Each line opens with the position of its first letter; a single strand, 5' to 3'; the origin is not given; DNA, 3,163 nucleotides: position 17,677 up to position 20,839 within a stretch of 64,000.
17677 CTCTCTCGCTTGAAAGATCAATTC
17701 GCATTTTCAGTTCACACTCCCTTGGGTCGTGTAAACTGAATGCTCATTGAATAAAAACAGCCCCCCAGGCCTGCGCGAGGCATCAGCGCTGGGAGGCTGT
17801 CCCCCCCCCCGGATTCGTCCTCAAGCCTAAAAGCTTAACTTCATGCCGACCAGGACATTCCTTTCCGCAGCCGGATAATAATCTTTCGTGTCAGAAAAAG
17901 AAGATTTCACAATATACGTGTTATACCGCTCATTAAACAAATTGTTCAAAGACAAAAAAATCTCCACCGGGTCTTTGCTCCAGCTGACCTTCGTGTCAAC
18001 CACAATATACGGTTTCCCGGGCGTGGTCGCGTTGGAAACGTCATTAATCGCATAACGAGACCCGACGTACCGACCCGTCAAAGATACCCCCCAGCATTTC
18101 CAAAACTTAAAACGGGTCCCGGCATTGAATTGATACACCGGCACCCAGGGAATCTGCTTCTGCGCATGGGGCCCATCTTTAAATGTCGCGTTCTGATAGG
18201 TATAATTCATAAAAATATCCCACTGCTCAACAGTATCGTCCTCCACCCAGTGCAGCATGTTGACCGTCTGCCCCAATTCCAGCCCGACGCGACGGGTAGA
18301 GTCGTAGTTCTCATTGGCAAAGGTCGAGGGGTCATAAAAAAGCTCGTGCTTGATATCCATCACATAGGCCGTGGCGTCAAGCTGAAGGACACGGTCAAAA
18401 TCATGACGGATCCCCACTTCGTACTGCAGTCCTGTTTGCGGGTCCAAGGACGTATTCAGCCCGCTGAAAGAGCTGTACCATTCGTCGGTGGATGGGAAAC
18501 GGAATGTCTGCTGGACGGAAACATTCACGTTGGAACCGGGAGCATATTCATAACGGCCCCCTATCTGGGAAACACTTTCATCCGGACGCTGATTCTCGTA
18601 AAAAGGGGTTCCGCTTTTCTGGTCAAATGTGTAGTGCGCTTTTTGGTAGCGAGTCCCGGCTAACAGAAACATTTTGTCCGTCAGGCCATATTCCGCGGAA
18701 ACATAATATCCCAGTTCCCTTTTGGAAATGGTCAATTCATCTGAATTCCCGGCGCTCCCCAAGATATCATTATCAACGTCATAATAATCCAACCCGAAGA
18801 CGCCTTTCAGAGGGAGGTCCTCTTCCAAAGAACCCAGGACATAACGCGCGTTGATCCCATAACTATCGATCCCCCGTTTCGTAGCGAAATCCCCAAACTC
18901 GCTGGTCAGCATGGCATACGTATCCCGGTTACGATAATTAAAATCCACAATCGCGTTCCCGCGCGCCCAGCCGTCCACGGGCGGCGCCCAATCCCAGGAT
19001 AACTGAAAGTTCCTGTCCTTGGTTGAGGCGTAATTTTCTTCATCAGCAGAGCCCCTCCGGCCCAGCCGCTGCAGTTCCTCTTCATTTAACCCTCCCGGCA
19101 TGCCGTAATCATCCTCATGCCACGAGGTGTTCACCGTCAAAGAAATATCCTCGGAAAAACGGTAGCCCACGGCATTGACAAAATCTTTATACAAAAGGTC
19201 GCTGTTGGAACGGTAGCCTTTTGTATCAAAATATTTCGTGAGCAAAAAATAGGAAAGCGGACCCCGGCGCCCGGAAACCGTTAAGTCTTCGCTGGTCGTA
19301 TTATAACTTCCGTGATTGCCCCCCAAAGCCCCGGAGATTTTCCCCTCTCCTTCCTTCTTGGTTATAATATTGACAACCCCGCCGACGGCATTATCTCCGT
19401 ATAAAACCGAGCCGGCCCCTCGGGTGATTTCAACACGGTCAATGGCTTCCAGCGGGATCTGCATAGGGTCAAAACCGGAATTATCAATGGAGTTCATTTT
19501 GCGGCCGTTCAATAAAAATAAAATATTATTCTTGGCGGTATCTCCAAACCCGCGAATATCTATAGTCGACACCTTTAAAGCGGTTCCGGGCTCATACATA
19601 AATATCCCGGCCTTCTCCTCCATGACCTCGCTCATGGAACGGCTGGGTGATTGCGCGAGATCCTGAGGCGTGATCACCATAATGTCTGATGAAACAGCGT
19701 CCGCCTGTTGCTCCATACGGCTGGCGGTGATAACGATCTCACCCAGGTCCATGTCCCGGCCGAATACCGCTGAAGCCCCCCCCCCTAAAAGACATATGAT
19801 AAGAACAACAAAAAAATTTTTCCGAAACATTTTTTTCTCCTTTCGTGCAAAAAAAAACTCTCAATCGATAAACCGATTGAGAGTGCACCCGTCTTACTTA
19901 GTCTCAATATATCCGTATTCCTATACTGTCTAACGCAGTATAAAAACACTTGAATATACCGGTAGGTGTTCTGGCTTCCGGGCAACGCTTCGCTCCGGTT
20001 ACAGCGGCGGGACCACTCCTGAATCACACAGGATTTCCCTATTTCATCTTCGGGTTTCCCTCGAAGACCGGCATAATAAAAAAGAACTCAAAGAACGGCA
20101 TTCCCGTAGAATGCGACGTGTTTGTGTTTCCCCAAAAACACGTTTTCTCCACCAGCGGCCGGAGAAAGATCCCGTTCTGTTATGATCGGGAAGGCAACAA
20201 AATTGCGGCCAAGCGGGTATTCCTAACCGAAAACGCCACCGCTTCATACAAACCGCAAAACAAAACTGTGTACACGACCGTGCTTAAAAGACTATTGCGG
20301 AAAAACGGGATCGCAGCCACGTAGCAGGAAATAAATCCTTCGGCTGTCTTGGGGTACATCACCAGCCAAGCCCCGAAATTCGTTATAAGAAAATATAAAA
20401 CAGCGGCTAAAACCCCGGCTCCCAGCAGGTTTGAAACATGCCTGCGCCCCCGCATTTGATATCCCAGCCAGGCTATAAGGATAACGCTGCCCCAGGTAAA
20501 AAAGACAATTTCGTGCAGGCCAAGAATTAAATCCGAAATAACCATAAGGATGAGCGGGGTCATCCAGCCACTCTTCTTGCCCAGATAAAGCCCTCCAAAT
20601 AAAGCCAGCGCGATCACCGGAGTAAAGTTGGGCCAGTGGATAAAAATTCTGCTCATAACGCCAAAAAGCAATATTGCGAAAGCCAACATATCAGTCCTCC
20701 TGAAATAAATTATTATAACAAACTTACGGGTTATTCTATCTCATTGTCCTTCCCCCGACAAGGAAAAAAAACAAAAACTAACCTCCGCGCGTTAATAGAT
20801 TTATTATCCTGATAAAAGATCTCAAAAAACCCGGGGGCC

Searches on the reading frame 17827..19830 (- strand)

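Call 42: search_protein_families(library=pfam, proteins=[window:17827-19830:-], max_evalue=0.00001)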
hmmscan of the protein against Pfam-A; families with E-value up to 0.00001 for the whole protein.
window:17827-19830:- (667 aa): 2 families
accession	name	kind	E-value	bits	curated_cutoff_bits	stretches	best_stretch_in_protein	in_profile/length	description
PF00593.30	TonB_dep_Rec_b-barrel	-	1.3e-38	134.5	27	1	227-631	11-436/436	TonB dependent receptor-like, beta-barrel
PF07715.20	Plug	-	4.5e-21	75.8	23.9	1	46-152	5-107/107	TonB-dependent Receptor Plug Domain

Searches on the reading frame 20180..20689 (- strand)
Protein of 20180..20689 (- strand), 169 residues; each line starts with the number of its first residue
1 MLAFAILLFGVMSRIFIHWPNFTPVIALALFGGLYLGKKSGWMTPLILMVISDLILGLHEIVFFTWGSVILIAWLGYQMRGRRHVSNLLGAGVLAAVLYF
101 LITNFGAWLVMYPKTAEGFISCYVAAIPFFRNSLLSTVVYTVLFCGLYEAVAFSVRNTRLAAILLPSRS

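Call 42: search_protein_families(library=pfam, proteins=[window:20180-20689:-], max_evalue=0.00001)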
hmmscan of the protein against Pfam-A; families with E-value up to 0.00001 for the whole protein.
window:20180-20689:- (169 aa): 2 families
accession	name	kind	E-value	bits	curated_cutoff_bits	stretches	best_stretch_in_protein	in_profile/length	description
PF20221.3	DUF6580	-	4.4e-44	151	27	1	3-152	10-156/162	Family of unknown function (DUF6580)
PF12822.12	ECF_trnsprt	-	6.8e-06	26.6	30.7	1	2-148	10-169/169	ECF transporter, substrate-specific component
